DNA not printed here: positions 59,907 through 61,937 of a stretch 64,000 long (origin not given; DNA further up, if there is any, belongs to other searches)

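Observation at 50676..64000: Candidate phosphate-limitation membrane-lipid remodelling and phosphoester-scavenging island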

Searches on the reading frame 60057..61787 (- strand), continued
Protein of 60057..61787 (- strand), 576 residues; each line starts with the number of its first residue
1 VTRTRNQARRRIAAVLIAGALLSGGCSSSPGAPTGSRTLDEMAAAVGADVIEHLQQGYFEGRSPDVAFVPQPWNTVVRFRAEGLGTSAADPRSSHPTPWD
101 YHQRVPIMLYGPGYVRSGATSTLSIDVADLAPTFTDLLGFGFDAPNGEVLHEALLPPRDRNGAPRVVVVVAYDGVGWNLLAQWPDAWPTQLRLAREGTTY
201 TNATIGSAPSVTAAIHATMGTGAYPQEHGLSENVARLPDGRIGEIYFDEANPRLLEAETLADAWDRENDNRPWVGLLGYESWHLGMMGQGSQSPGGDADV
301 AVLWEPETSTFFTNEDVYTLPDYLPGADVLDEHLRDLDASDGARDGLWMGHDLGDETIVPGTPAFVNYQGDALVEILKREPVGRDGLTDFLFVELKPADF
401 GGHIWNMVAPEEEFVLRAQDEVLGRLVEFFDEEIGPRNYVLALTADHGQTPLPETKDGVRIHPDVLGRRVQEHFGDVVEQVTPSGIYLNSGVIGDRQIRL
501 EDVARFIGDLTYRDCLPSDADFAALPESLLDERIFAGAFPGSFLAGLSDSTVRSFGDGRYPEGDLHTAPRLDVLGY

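Call 46: find_homologous_proteins(query=window:60057-61787:-, max_evalue=1e-10)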
Query window:60057-61787:- (576 aa): 424 proteins with E <= 1e-10 among 8000 candidates; the best 120 are listed.
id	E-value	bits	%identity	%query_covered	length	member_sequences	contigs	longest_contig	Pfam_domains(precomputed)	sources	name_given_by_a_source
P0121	0.0e+0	1329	100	100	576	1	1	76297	PF01663.28,PF00884.29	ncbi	ncbi:MAG: alkaline phosphatase family protein [Actinomycetota bacterium]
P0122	1.6e-237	808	63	98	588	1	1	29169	PF01663.28,PF00884.29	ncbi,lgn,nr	ncbi:MAG TPA: alkaline phosphatase family protein [Actinomycetota bacterium]|nr:alkaline phosphatase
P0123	2.8e-235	801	63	96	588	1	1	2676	PF01663.28,PF00884.29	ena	-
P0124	3.5e-235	800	65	94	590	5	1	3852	PF01676.24,PF01663.28,PF00884.29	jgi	-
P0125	1.0e-234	799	63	97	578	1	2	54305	PF01663.28,PF00884.29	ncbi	ncbi:MAG: alkaline phosphatase family protein [Actinomycetota bacterium]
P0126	7.0e-234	796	64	95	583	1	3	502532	PF01663.28,PF00884.29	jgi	jgi:hypothetical protein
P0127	1.8e-232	791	66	92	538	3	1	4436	PF01663.28,PF00884.29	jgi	jgi:hypothetical protein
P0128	5.1e-231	787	62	97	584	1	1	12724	PF01663.28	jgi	jgi:hypothetical protein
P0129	1.2e-229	782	61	99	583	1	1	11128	PF01663.28,PF00884.29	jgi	jgi:hypothetical protein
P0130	1.6e-229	782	63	95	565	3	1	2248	PF01663.28,PF00884.29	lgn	-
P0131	8.2e-229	779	61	100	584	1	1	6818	PF01663.28,PF00884.29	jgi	jgi:hypothetical protein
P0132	3.8e-228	777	62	97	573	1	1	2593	PF01676.24,PF01663.28,PF00884.29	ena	-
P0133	8.2e-228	776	61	98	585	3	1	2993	PF01663.28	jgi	jgi:hypothetical protein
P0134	1.7e-227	775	65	91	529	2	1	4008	PF01663.28,PF00884.29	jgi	jgi:hypothetical protein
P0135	1.8e-227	775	63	93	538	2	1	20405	PF01663.28,PF00884.29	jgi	jgi:hypothetical protein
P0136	1.9e-227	775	64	91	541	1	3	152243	PF01663.28,PF00884.29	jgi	jgi:hypothetical protein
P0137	1.9e-226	771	64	91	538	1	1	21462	PF01663.28,PF00884.29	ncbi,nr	ncbi:MAG TPA: alkaline phosphatase family protein [Actinomycetota bacterium]|nr:alkaline phosphatase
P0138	4.0e-226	770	64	91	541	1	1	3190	PF01663.28,PF00884.29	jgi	jgi:hypothetical protein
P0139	7.3e-226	770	64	91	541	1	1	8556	PF01663.28,PF00884.29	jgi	jgi:hypothetical protein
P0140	2.7e-224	764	62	95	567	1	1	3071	PF01663.28,PF00884.29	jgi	jgi:type I phosphodiesterase/nucleotide pyrophosphatase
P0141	2.8e-223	761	62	93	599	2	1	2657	PF01663.28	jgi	jgi:hypothetical protein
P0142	6.7e-223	760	61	98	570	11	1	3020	PF01663.28,PF00884.29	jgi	jgi:predicted AlkP superfamily pyrophosphatase or phosphodiesterase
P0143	6.8e-223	760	60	96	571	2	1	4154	PF01676.24,PF01663.28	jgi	jgi:hypothetical protein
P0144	1.5e-222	759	62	94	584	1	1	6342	PF01676.24,PF01663.28,PF00884.29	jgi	jgi:hypothetical protein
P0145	2.9e-222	758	59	98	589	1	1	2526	PF01676.24,PF01663.28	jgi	jgi:predicted AlkP superfamily pyrophosphatase or phosphodiesterase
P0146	5.1e-222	757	61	94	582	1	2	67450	PF01663.28,PF00884.29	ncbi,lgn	ncbi:MAG: alkaline phosphatase family protein [Actinomycetota bacterium]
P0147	5.4e-222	757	59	96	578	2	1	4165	PF01663.28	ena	-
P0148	1.2e-220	752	58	98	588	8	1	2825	PF01676.24,PF01663.28,PF00884.29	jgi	jgi:hypothetical protein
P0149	5.8e-220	750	62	91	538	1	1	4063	PF01663.28,PF00884.29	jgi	jgi:hypothetical protein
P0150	7.6e-220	750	59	98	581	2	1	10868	PF01663.28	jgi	jgi:predicted AlkP superfamily pyrophosphatase or phosphodiesterase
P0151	1.2e-219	749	61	94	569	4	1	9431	PF01663.28,PF00884.29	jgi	jgi:predicted AlkP superfamily pyrophosphatase or phosphodiesterase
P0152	2.4e-219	748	61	96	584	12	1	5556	PF01663.28,PF00884.29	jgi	jgi:predicted AlkP superfamily pyrophosphatase or phosphodiesterase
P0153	6.0e-219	747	61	91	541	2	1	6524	PF01663.28,PF00884.29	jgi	jgi:predicted AlkP superfamily pyrophosphatase or phosphodiesterase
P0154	1.3e-218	746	61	93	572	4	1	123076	PF01663.28,PF00884.29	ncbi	ncbi:MAG: alkaline phosphatase family protein [Actinomycetota bacterium]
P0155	2.1e-218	745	60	95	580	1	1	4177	PF01663.28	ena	-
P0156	3.0e-218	744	59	99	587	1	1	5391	PF01663.28,PF00884.29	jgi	-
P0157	6.9e-218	743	60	97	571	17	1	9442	PF01663.28,PF00884.29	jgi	jgi:hypothetical protein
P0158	6.9e-218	743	61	92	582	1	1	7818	PF01663.28,PF00884.29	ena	-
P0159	1.3e-217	742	60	95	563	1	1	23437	PF01663.28,PF00884.29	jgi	jgi:Type I phosphodiesterase / nucleotide pyrophosphatase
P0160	1.4e-217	742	57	98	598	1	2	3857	PF01663.28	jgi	jgi:Type I phosphodiesterase / nucleotide pyrophosphatase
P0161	6.8e-217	740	59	97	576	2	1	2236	PF01676.24,PF01663.28,PF00884.29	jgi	jgi:hypothetical protein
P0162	7.5e-216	736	57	98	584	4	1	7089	PF01663.28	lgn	-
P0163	3.7e-215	734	60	97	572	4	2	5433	PF01663.28,PF00884.29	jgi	jgi:hypothetical protein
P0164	7.3e-215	733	61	92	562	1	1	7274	PF01663.28,PF00884.29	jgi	jgi:hypothetical protein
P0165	9.3e-215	733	62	93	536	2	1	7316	PF01663.28,PF00884.29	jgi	jgi:predicted AlkP superfamily pyrophosphatase or phosphodiesterase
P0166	9.4e-215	733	61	92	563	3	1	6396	PF01663.28,PF00884.29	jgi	jgi:Type I phosphodiesterase / nucleotide pyrophosphatase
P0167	1.3e-213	729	60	92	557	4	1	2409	PF01663.28,PF00884.29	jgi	jgi:hypothetical protein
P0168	1.4e-213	729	59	97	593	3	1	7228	PF01663.28,PF00884.29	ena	-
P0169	2.2e-213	728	60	94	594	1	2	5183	PF01663.28,PF00884.29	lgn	-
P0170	1.1e-212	726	59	99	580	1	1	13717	PF01663.28,PF00884.29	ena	-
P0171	1.1e-212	726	62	91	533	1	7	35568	PF01676.24,PF01663.28,PF00884.29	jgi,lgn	jgi:hypothetical protein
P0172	2.0e-212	725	61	91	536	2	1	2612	PF01663.28,PF00884.29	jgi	jgi:hypothetical protein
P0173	2.5e-212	725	62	91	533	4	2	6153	PF01663.28,PF00884.29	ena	-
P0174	4.8e-212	724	59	98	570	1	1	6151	PF01663.28,PF00884.29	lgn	-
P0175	1.8e-211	722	57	97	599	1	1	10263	PF01663.28,PF00884.29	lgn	-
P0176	1.3e-210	719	58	95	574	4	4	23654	PF01663.28,PF00884.29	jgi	jgi:predicted AlkP superfamily pyrophosphatase or phosphodiesterase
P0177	4.0e-209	714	61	91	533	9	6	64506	PF01663.28,PF00884.29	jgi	jgi:hypothetical protein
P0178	7.2e-209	713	56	97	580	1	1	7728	PF01663.28,PF00884.29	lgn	-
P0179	1.4e-208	712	59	93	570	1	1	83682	PF01663.28,PF00884.29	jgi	-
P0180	2.1e-208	712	60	92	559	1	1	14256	PF01663.28,PF00884.29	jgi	jgi:predicted AlkP superfamily pyrophosphatase or phosphodiesterase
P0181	2.6e-208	712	58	93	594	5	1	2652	PF01676.24,PF01663.28,PF00884.29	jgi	-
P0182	3.1e-208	711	60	92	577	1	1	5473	PF01663.28,PF00884.29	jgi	jgi:hypothetical protein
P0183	5.5e-208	710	59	93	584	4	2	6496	PF01663.28,PF00884.29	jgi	jgi:hypothetical protein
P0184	5.5e-207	707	60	91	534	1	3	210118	PF01663.28,PF00884.29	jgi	jgi:predicted AlkP superfamily pyrophosphatase or phosphodiesterase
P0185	2.1e-206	705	58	93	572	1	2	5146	PF01663.28,PF00884.29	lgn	-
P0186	3.2e-206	705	59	95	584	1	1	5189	PF01676.24,PF01663.28,PF00884.29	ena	-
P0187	3.8e-206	704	57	97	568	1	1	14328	PF01663.28,PF00884.29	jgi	jgi:predicted AlkP superfamily pyrophosphatase or phosphodiesterase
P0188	1.1e-205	703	60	91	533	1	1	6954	PF01663.28,PF00884.29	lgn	-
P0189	3.1e-205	701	61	89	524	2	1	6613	PF01676.24,PF01663.28,PF00884.29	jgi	jgi:predicted AlkP superfamily pyrophosphatase or phosphodiesterase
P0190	3.9e-205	701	56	98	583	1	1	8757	PF01663.28,PF00884.29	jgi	jgi:hypothetical protein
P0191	7.3e-205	700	56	95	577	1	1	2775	PF01676.24,PF01663.28,PF00884.29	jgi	jgi:predicted AlkP superfamily pyrophosphatase or phosphodiesterase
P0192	1.4e-204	699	56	98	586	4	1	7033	PF01663.28,PF00884.29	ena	-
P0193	2.0e-204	699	55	98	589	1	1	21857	PF01663.28,PF00884.29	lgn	-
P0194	2.1e-204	699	55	98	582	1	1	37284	PF01663.28,PF00884.29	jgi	jgi:Type I phosphodiesterase / nucleotide pyrophosphatase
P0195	5.9e-203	694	55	99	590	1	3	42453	PF01663.28,PF00884.29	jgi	jgi:hypothetical protein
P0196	1.1e-202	693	59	91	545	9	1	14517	PF01663.28,PF00884.29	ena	-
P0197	3.4e-202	691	57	93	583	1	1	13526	PF01663.28,PF00884.29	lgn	-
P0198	3.5e-202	691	58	92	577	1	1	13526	PF01676.24,PF01663.28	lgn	-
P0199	3.5e-202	691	56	93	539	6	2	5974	PF01663.28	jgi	jgi:Type I phosphodiesterase / nucleotide pyrophosphatase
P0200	5.4e-202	691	56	93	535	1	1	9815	PF01676.24,PF01663.28,PF00884.29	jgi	jgi:Type I phosphodiesterase / nucleotide pyrophosphatase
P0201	7.3e-202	690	59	92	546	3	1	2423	PF01663.28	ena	-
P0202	8.6e-202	690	56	96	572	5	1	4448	PF01663.28,PF00884.29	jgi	-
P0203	4.5e-201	688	58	91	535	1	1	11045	PF01663.28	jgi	jgi:hypothetical protein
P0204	6.5e-201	687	55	97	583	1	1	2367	PF01676.24,PF01663.28,PF00884.29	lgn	-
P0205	1.0e-200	686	57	94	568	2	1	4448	PF01663.28,PF00884.29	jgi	jgi:hypothetical protein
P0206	1.6e-200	686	59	91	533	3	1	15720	PF01663.28,PF00884.29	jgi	jgi:Type I phosphodiesterase / nucleotide pyrophosphatase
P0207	7.9e-200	684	57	95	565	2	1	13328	PF01663.28,PF00884.29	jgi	jgi:hypothetical protein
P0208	9.7e-200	683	59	92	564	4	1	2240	PF01663.28,PF00884.29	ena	-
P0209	1.3e-199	683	58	92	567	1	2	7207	PF01663.28,PF00884.29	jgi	jgi:hypothetical protein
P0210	1.8e-199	682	55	98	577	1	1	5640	PF01676.24,PF01663.28,PF00884.29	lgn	-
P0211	1.9e-199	682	57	93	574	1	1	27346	PF01663.28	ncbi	ncbi:MAG: alkaline phosphatase family protein [Actinomycetota bacterium]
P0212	2.2e-199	682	58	92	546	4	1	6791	PF01663.28,PF00884.29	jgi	jgi:hypothetical protein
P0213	2.8e-199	682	53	94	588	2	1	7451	PF01676.24,PF01663.28,PF00884.29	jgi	jgi:hypothetical protein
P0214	3.1e-199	682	54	98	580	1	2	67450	PF01663.28,PF00884.29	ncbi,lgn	ncbi:MAG: alkaline phosphatase family protein [Actinomycetota bacterium]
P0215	3.5e-199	681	55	97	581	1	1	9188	PF01663.28,PF00884.29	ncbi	-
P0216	1.1e-198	680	55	94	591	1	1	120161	PF01663.28,PF00884.29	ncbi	-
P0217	1.7e-198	679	58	91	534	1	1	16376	PF01663.28,PF00884.29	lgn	-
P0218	3.5e-198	678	56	94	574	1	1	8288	PF01663.28,PF00884.29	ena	-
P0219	3.6e-198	678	56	93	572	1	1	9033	PF01663.28,PF00884.29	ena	-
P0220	4.5e-198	678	58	91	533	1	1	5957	PF01663.28,PF00884.29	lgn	-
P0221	4.6e-198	678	55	93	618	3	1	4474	PF01663.28,PF00884.29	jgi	jgi:Type I phosphodiesterase / nucleotide pyrophosphatase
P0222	1.1e-197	676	55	93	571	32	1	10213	PF01663.28,PF00884.29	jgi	jgi:hypothetical protein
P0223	2.0e-197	676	55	95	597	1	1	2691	PF01663.28,PF00884.29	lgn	-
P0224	2.2e-197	676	56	93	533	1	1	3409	PF01676.24,PF01663.28,PF00884.29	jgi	jgi:predicted AlkP superfamily pyrophosphatase or phosphodiesterase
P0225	2.9e-197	675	56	97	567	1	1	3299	PF01663.28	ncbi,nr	ncbi:MAG: alkaline phosphatase family protein, partial [Actinomycetota bacterium]|nr:alkaline phosph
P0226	2.9e-197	675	55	92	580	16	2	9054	PF01676.24,PF01663.28,PF00884.29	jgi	jgi:predicted AlkP superfamily pyrophosphatase or phosphodiesterase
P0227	3.7e-197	675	54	99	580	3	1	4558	PF01676.24,PF01663.28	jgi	jgi:predicted AlkP superfamily pyrophosphatase or phosphodiesterase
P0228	4.4e-197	674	54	98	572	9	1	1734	PF01663.28,PF00884.29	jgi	jgi:predicted AlkP superfamily pyrophosphatase or phosphodiesterase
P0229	4.6e-197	674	58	92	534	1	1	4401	PF01676.24,PF01663.28,PF00884.29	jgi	jgi:predicted AlkP superfamily pyrophosphatase or phosphodiesterase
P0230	5.9e-197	674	55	97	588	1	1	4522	PF01663.28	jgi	jgi:Type I phosphodiesterase / nucleotide pyrophosphatase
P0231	6.8e-197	674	59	90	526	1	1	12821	PF01663.28,PF00884.29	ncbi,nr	ncbi:MAG TPA: alkaline phosphatase family protein, partial [Actinomycetota bacterium]|nr:alkaline ph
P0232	7.0e-197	674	54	96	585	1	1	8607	PF01663.28,PF00884.29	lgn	-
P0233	8.5e-197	674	54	98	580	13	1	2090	PF01676.24,PF01663.28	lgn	-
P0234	1.8e-196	673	56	92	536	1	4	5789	PF01663.28,PF00884.29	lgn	-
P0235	4.4e-196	671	54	97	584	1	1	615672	PF01663.28,PF00884.29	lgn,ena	-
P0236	4.6e-196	671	55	98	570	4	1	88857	PF01676.24,PF01663.28,PF00884.29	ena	-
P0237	1.0e-195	670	56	92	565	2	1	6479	PF01676.24,PF01663.28,PF00884.29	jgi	jgi:hypothetical protein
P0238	1.9e-195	669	55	96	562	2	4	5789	PF01663.28,PF00884.29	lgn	-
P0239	2.4e-195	669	55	92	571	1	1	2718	PF01663.28,PF00884.29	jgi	jgi:Type I phosphodiesterase / nucleotide pyrophosphatase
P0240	5.6e-195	668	56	97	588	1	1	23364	PF01663.28,PF00884.29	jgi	jgi:Type I phosphodiesterase / nucleotide pyrophosphatase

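Call 47: find_encoding_contigs(protein=P0121, flank=10000, max_places=2)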
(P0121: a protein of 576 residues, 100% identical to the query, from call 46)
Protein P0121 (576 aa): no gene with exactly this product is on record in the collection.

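Call 60: predict_structure(alignment_id=A2)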
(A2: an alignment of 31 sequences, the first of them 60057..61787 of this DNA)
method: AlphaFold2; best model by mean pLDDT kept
length: 576 residues; sequences in the alignment: 31
mean_pLDDT: 85.8   pTM: 0.86
mean pLDDT of the five models: 85.8, 82.4, 82.5, 81.7, 80.9
residues with pLDDT >= 90: 297; 70-90: 208; 50-70: 64; < 50: 7
segments of 3 or more residues with pLDDT < 50: 1-3
pLDDT, mean of each block of 10 residues (from residue 1): 55 75 58 93 91 90 91 77 56 55 86 95 91 95 93 95 96 87 92 95 71 81 90 82 71 84 91 92 83 81 84 90 94 95 90 87 95 96 93 91 71 94 98 96 86 72 90 94 90 93 97 86 85 93 94 85 70 70
secondary structure, 60 per line:
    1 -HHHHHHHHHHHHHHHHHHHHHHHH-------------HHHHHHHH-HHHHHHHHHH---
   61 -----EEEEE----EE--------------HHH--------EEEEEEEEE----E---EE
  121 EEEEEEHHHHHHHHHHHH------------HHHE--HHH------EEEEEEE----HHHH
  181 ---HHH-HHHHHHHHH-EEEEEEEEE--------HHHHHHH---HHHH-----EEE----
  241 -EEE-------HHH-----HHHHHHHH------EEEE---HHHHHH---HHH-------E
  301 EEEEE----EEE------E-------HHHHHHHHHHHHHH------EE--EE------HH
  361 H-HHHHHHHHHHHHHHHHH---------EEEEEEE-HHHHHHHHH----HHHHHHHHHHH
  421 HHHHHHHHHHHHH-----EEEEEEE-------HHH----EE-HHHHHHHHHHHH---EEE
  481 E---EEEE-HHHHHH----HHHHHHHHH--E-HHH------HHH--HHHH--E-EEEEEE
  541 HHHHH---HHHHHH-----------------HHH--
elements in order: H2-25 H39-46 H48-57 E66-70 E102-110 E119-126 H127-138 E166-172 H177-180 H188-196 E198-206 H215-221 H225-228 E234-236 E242-244 H260-267 E274-277 H281-286 E300-305 E310-312 H327-340 H363-379 E389-395 H397-405 H410-433 E439-445 H463-474 E478-481 E485-488 H490-495 H500-508 H527-530 E535-540 H541-545 H549-554

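Call 89: list_cluster_members(proteins=[P0121, P0304])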
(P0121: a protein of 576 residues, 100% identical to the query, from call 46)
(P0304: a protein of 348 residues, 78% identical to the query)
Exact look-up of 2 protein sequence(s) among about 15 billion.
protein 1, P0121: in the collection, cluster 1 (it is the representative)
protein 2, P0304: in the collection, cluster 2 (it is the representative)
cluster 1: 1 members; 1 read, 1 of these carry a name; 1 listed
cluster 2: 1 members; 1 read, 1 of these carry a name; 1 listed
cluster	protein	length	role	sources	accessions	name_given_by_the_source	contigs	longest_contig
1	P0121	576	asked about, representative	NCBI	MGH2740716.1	MAG: alkaline phosphatase family protein [Actinomycetota bacterium]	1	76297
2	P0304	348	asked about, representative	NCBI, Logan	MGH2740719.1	MAG: glycosyltransferase family 2 protein [Actinomycetota bacterium]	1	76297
